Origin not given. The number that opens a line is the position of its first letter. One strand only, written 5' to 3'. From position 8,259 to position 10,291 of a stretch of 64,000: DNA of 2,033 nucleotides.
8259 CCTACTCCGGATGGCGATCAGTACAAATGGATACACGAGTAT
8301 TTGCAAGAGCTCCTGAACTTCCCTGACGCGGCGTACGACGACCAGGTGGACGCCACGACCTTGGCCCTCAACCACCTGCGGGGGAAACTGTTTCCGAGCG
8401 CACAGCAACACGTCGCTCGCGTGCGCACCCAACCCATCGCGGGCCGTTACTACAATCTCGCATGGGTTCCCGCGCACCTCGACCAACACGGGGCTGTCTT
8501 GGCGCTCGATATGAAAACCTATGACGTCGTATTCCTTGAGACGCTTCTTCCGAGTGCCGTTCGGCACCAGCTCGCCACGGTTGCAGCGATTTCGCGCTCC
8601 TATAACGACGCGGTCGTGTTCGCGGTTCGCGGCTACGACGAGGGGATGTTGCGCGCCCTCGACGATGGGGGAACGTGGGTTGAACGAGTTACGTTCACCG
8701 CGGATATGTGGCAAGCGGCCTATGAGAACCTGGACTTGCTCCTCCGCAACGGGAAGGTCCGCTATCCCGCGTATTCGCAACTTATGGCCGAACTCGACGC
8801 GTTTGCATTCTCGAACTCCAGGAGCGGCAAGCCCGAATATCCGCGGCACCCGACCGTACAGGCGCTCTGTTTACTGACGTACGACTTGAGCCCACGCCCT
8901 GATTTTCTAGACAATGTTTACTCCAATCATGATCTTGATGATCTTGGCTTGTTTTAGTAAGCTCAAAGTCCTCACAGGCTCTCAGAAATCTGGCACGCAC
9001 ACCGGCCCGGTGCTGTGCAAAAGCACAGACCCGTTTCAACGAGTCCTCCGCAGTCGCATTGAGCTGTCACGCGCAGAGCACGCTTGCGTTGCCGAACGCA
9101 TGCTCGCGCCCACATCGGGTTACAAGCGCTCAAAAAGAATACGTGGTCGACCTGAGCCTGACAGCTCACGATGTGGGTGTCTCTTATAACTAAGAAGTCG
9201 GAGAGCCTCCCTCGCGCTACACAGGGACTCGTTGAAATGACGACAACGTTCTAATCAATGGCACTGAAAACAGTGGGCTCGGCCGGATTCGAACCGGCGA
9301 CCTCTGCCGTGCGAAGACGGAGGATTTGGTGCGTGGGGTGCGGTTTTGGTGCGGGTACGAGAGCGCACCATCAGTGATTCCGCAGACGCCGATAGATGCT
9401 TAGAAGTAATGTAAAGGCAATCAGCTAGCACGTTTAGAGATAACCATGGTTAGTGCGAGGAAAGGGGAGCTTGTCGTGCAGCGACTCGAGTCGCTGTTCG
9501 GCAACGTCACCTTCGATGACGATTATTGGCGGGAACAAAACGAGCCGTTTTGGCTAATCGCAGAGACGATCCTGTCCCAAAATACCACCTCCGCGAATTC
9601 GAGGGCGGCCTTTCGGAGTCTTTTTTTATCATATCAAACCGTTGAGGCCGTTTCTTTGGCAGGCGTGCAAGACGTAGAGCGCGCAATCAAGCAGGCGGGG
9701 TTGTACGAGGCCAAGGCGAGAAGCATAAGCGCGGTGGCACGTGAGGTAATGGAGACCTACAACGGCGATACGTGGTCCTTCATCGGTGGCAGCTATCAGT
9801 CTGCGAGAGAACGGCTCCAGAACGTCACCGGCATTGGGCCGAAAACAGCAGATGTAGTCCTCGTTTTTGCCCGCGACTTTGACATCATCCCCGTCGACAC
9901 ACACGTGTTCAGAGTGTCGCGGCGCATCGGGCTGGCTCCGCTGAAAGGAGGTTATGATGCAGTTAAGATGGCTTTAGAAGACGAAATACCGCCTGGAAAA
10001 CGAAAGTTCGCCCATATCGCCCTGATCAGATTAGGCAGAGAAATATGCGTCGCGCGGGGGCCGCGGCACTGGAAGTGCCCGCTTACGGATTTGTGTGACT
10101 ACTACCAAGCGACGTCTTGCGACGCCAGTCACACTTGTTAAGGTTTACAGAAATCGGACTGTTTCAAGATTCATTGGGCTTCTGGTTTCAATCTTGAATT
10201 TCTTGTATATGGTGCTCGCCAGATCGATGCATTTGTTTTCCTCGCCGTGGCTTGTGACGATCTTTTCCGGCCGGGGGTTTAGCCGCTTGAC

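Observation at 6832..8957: Orphan terminase module (small basic protein plus TerL) with no other virion genes nearby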

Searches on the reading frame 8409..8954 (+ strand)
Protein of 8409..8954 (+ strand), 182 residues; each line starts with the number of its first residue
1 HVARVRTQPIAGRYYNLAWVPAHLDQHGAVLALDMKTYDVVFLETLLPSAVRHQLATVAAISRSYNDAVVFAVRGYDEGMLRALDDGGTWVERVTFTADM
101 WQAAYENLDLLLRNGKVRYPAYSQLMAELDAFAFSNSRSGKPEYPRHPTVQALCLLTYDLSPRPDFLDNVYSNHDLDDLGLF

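Call 49: search_solved_structures(query=window:8409-8954:+, max_evalue=1, show_alignments=2)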
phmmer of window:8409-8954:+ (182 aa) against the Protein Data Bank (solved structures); distinct sequences matched with E-value up to 1: 4.
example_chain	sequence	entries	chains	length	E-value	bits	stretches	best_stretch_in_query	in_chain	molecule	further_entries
5tge_A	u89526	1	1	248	0.00078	22.7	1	30-142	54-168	Phage terminase large subunit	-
5m1q_A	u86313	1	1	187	0.002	21.3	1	30-141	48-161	Phage terminase large subunit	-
5m1f_A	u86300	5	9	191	0.0021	21.2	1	30-141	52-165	Phage terminase large subunit | Terminase large subunit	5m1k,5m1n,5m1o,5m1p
8bob_C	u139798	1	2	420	0.95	12.6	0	48-101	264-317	HTH-type transcriptional regulator MalT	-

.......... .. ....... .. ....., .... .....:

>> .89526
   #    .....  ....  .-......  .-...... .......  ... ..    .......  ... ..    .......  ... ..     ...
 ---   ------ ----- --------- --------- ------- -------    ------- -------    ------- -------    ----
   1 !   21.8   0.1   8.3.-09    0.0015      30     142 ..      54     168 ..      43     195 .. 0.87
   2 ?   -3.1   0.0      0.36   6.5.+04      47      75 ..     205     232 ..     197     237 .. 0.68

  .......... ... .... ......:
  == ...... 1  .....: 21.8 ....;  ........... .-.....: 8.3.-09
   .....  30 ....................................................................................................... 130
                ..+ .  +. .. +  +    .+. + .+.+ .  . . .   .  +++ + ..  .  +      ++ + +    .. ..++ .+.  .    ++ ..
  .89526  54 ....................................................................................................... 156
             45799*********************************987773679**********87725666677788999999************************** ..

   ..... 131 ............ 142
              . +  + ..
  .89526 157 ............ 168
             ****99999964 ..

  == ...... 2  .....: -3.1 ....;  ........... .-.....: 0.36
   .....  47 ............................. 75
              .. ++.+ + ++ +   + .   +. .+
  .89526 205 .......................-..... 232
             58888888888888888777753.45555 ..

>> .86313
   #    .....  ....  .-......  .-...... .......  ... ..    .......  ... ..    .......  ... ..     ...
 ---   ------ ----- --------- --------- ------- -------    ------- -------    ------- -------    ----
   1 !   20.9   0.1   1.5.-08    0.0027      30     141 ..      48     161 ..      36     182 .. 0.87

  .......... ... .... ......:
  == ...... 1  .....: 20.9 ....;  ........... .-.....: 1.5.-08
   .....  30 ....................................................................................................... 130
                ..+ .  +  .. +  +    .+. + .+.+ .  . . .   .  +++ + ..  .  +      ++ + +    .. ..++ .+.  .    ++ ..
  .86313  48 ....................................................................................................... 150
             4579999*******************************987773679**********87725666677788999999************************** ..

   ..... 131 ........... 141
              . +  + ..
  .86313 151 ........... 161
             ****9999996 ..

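Call 82: search_protein_representatives(alignment_id=A3)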
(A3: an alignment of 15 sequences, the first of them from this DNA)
Query: 15 sequences, 162 profile positions. Proteins with E-value up to 0.001 (for the whole library): 784; up to 1e-10: 167; up to 1e-30: 24. The best 150 are listed.
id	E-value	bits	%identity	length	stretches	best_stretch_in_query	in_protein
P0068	1.1e-66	239.9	-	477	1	1-160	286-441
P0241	2.3e-65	235.7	-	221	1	1-160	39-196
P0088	3.8e-65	235.0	-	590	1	1-160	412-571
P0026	1.8e-64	232.7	-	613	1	1-161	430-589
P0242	5.0e-63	228.1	-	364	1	1-161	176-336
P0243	3.3e-58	212.4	-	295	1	3-159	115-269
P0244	8.6e-58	211.1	-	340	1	1-140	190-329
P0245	3.1e-57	209.3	-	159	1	23-161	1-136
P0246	2.1e-52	193.5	-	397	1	3-159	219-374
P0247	2.5e-51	190.0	-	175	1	1-159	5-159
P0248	3.5e-50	186.3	-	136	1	28-161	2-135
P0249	1.1e-49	184.6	-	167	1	20-161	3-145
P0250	4.9e-49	182.6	-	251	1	3-159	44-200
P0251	1.4e-48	181.1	-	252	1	4-158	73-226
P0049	3.5e-47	176.6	-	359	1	1-160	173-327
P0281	1.5e-17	80.2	-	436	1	4-156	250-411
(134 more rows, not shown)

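Call 84: find_encoding_contigs(protein=P0281, flank=10000, max_places=2)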
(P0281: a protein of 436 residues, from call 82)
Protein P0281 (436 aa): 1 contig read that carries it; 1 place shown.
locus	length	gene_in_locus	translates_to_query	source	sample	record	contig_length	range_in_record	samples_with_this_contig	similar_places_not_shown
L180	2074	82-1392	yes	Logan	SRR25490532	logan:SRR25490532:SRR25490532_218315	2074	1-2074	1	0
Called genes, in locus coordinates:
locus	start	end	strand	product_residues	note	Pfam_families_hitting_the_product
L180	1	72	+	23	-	?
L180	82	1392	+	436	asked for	PF03237:Terminase_6N, PF04466:Terminase_3 (weak), PF05127:NAT10_TcmA_helicase (weak), PF17289:Terminase_6C (weak)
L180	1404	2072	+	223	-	?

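Call 102: find_related_loci(query=A3, collection=viral_contigs, flank=10000)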
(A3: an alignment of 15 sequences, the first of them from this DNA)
Query A3 (158 aa) in viral_contigs; peptide patterns used: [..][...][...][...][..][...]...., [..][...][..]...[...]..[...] (x = any residue, [..] = any of these).
37 stretches matched a pattern, but none encodes a relative of the query by tblastn (E <= 1e-3).

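Call 104: find_related_loci(query=A3, collection=metagenome_contigs, flank=10000)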
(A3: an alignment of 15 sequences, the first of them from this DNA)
Query A3 (158 aa) in metagenome_contigs; peptide patterns used: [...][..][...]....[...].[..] (x = any residue, [..] = any of these).
71 stretches matched a pattern; 51 encode a relative of the query (tblastn E <= 1e-3); 51 distinct loci.
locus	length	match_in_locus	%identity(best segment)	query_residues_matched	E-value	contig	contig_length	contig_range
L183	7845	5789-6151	80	38-158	3e-65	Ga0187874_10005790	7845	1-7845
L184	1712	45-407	80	38-158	1e-66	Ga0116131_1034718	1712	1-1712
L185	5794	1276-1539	75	71-158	3e-39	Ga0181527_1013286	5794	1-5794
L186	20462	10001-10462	40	6-155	4e-32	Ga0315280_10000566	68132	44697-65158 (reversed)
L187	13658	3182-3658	38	1-155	3e-31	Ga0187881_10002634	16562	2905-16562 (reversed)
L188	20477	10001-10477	38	1-155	3e-31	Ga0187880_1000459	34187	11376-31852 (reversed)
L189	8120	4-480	38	1-155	2e-30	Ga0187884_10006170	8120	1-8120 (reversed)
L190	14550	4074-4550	37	1-155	3e-30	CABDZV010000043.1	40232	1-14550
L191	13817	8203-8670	38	2-153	6e-30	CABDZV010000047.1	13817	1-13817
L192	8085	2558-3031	36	2-155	1e-29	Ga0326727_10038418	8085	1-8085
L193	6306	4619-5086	40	1-155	3e-29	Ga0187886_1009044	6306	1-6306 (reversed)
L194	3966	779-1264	34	1-158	3e-28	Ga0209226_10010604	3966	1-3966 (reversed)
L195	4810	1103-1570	35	1-155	6e-28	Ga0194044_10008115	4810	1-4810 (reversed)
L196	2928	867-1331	37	1-154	5e-27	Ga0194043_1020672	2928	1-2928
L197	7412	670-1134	37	1-154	8e-27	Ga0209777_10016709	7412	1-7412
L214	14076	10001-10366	35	35-154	8e-17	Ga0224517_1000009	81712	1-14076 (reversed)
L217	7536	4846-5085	36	74-154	3e-12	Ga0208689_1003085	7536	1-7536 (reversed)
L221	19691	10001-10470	34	1-155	6e-18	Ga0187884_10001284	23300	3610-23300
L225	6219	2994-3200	43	95-158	4e-8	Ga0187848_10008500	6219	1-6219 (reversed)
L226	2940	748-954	43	95-158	4e-8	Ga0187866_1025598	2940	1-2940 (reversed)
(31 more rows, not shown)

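Call 106: search_protein_families(library=pfam, proteins=[L225:1794-2942:+, L190:9909-11249:+, L214:2907-4829:-, L221:11377-12618:-, L226:1237-2490:+, L225:4750-6105:+, L221:17953-18993:-, L217:6366-7064:+, L214:8270-9001:-], max_evalue=0.001)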
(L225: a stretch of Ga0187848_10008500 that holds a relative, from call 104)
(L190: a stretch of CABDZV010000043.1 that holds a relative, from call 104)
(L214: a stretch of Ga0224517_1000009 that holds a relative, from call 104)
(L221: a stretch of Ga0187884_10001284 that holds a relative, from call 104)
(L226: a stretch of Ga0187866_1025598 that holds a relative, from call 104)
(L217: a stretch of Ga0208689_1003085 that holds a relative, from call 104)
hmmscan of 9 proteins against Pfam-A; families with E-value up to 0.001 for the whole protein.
L225:1794-2942:+ (382 aa): 2 families
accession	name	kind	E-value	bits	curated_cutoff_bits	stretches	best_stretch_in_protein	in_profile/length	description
PF02775.26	TPP_enzyme_C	-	7.5e-15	55.5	21.9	1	238-353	18-151/151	Thiamine pyrophosphate enzyme, C-terminal TPP binding domain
PF02776.23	TPP_enzyme_N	-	2.6e-06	27.6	26.8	1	4-103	4-106/119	Thiamine pyrophosphate enzyme, N-terminal TPP binding domain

L190:9909-11249:+ (446 aa): 2 families
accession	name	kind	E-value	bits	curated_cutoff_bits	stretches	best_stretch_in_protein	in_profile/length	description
PF00586.29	AIRS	-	1.5e-11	45.1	24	1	102-200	2-97/112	AIR synthase related protein, N-terminal domain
PF02769.27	AIRS_C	-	4.2e-11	43.7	23.1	1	228-373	2-150/156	AIR synthase related protein, C-terminal domain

L214:2907-4829:- (640 aa): 3 families
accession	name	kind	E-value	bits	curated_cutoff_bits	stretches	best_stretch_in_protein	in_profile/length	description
PF00501.34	AMP-binding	-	1.2e-90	304.6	29.9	1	96-476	5-378/384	AMP-binding enzyme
PF13193.12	AMP-binding_C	-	5.8e-27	94.9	24.5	1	538-616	1-76/76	AMP-binding enzyme C-terminal domain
PF16177.11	ACAS_N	-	9.7e-19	67.4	27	1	44-90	9-55/55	Acetyl-coenzyme A synthetase N-terminus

L221:11377-12618:- (413 aa): 6 families
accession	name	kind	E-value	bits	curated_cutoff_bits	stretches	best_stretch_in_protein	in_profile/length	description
PF13570.13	Beta-prop_ACSF4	-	4.8e-71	240.3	133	3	125-283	63-224/329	Beta-alanine-activating enzyme, beta-propeller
PF13360.13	PQQ_2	-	1.4e-60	205.3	27.6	4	276-378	26-133/233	Outer membrane protein assembly factor BamB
PF01011.28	PQQ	-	1.7e-36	126.6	26.7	3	314-352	48-86/595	Glucose/ethanol/alcohol dehydrogenase, beta-propeller domain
PF25815.1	CTHRC1_C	-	2e-07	31.8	27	0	259-296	49-88/137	CTHRC1, C-terminal domain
PF18204.6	PGF-CTERM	-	2.2e-06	27.9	18.8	1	390-412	1-23/23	PGF-CTERM motif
PF14435.11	SUKH-4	-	3.6e-05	24.4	25.5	0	309-344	65-100/179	SUKH-4 immunity protein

L226:1237-2490:+ (417 aa): 2 families
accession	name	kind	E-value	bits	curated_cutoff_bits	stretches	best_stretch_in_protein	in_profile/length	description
PF09861.14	Lar_N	-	3.7e-33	114.9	23.3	1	28-203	24-201/204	Lactate racemase N-terminal domain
PF21113.2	LarA_C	-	3.6e-14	53.4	25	1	275-410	7-148/152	Lactate racemase C-terminal domain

L225:4750-6105:+ (451 aa): 2 families
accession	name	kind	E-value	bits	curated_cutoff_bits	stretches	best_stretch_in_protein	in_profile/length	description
PF00390.24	malic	-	1.9e-26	93.4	23.1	1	27-158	2-181/182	Malic enzyme, N-terminal domain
PF03949.21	Malic_M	-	3.2e-23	82.8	23.5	1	172-393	2-246/258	Malic enzyme, NAD binding domain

L221:17953-18993:- (346 aa): 1 family
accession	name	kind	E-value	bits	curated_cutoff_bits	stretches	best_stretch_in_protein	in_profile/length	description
PF01978.25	TrmB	-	1.7e-14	53.9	25.6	1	78-144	1-67/68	Sugar-specific transcriptional regulator TrmB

L217:6366-7064:+ (232 aa): 3 families
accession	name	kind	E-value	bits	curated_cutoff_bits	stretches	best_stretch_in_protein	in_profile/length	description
PF06271.18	RDD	-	4.3e-25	89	24.1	1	91-225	3-136/137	RDD family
PF13240.11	Zn_Ribbon_1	-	1.9e-05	24.7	25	1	37-58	2-23/23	zinc-ribbon domain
PF12773.13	DZR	-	7.9e-05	23.2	27.3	1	37-59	1-23/45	Double zinc ribbon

L214:8270-9001:- (243 aa): 0 families

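Call 107: search_protein_families(library=phrogs, proteins=[L225:1794-2942:+, L190:9909-11249:+, L214:2907-4829:-, L221:11377-12618:-, L226:1237-2490:+, L225:4750-6105:+, L221:17953-18993:-, L217:6366-7064:+, L214:8270-9001:-], max_evalue=0.001)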
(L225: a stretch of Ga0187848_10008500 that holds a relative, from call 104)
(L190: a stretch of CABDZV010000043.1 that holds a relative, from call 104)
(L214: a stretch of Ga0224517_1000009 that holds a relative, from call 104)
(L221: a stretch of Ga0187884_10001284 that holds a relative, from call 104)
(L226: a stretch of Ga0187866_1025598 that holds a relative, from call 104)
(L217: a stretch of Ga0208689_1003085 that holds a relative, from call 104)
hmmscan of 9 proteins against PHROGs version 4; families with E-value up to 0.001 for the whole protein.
L225:1794-2942:+ (382 aa): 1 family
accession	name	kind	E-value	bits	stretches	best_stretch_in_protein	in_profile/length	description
phrog_11199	-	unknown function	6.2e-08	32.7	1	244-356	422-547/568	-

L190:9909-11249:+ (446 aa): 0 families

L214:2907-4829:- (640 aa): 2 families
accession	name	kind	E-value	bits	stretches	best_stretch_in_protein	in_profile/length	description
phrog_28622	-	unknown function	2.2e-37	127.6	1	114-624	1568-2056/5652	-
phrog_36676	-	unknown function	1.4e-32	113.8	1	109-624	32-567/585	-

L221:11377-12618:- (413 aa): 1 family
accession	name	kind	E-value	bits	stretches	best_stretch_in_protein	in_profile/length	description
phrog_8401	-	other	1.1e-16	59.5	2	61-270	3527-3727/4158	beta-propeller repeat protein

L226:1237-2490:+ (417 aa): 0 families

L225:4750-6105:+ (451 aa): 0 families

L221:17953-18993:- (346 aa): 0 families

L217:6366-7064:+ (232 aa): 0 families

L214:8270-9001:- (243 aa): 0 families

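Call 112: search_protein_families(library=phrogs, proteins=[L190:6754-8532:-, L197:5166-6920:+, L221:2401-4137:-, L193:482-2008:+, L185:3137-4648:+], max_evalue=0.00001)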
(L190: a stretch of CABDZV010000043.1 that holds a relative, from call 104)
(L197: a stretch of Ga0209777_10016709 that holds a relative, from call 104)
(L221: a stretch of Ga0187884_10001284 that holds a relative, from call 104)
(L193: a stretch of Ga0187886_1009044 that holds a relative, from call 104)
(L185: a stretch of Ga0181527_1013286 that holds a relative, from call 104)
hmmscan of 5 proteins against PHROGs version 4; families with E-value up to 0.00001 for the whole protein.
L190:6754-8532:- (592 aa): 6 families
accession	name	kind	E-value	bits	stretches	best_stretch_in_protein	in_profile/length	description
phrog_262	-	DNA, RNA and nucleotide metabolism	6.7e-63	214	1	40-591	23-588/856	DNA polymerase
phrog_2062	-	DNA, RNA and nucleotide metabolism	3.6e-24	86.2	1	227-513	182-487/502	DNA polymerase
phrog_1252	-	DNA, RNA and nucleotide metabolism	1.6e-14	54.4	1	436-591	348-466/663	DNA polymerase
phrog_403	-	DNA, RNA and nucleotide metabolism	2.9e-12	47.1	1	215-373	111-248/321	DNA polymerase exonuclease subunit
phrog_1918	-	DNA, RNA and nucleotide metabolism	1.4e-09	38.5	1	516-590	30-113/382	DNA polymerase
phrog_1907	-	DNA, RNA and nucleotide metabolism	1.7e-07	31.2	0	414-471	242-302/629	DNA polymerase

L197:5166-6920:+ (584 aa): 1 family
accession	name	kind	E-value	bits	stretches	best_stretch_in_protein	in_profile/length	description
phrog_15344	-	unknown function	1.1e-92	312.3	1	56-584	29-592/592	-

L221:2401-4137:- (578 aa): 1 family
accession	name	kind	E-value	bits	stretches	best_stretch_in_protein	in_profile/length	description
phrog_33286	-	unknown function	1.8e-59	202.4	1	11-493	6-509/625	-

L193:482-2008:+ (508 aa): 0 families

L185:3137-4648:+ (503 aa): 5 families
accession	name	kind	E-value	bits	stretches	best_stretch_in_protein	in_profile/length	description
phrog_1802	-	other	5.7e-23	82.6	1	137-483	50-396/556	radical SAM domain-containing protein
phrog_15140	-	other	1.6e-08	34.9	1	138-294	94-253/366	radical SAM domain-containing protein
phrog_27238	-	other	5.1e-08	33.5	1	138-289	30-180/338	radical SAM domain-containing protein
phrog_16999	-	other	5.4e-06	27.2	1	128-214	8-93/288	Fe-S oxidoreductase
phrog_13987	-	other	6.6e-06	26.6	1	132-217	16-105/274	radical SAM domain-containing protein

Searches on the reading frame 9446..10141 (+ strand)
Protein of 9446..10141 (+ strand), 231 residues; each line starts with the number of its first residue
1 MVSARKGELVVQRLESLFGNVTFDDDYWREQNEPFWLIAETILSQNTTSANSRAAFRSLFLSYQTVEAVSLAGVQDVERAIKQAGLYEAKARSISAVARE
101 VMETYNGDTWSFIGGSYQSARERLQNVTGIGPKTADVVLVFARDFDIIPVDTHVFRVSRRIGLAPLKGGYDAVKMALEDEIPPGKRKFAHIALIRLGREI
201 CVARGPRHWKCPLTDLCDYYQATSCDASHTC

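Call 5: search_protein_families(library=pfam, proteins=[window:9446-10141:+], max_evalue=0.01)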
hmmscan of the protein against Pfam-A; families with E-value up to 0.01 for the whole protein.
window:9446-10141:+ (231 aa): 3 families
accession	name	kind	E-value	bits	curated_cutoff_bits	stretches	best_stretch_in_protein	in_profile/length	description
PF00730.31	HhH-GPD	-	9.4e-16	58.5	26.2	1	41-183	3-108/108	HhH-GPD superfamily base excision DNA repair protein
PF00633.29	HHH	-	0.0025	18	24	1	122-140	11-29/30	Helix-hairpin-helix motif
PF14520.12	HHH_5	-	0.0043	17.9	27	0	119-144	32-57/57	Helix-hairpin-helix domain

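Call 65: find_encoding_contigs(protein=window:9446-10138:+, flank=7000, max_places=10)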
Protein window:9446-10138:+ (231 aa): 24 contigs read that carry it; 3 places shown.
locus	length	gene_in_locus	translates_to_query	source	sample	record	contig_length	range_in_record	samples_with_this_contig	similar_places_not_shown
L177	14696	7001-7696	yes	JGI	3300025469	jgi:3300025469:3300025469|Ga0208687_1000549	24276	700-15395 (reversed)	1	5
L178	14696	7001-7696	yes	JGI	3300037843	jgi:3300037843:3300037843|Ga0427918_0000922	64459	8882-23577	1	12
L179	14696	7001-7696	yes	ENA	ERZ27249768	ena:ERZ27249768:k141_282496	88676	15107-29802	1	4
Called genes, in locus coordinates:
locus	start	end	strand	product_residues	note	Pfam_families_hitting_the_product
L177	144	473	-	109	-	-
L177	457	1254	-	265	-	PF07796:DUF1638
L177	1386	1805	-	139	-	-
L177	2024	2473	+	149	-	PF02627:CMD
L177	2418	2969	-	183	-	PF12773:DZR (weak), PF13240:Zn_Ribbon_1 (faint), PF24463:DUF7577 (faint), PF13248:Zn_ribbon_3 (weak)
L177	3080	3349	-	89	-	PF00565:SNase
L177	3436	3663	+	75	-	-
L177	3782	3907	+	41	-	-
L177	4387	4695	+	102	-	-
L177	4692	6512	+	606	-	PF03237:Terminase_6N, PF05127:NAT10_TcmA_helicase (weak), PF17289:Terminase_6C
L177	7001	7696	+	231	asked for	PF00730:HhH-GPD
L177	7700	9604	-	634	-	PF17214:KH_TffA, PF00753:Lactamase_B, PF16661:Lactamase_B_6, PF12706:Lactamase_B_2, PF10996:Beta-Casp, PF07521:RMMBL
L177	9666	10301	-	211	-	PF00227:Proteasome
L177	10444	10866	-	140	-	PF04027:DUF371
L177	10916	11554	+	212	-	PF19769:CPxCG_zf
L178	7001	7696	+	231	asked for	PF00730:HhH-GPD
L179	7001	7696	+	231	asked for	PF00730:HhH-GPD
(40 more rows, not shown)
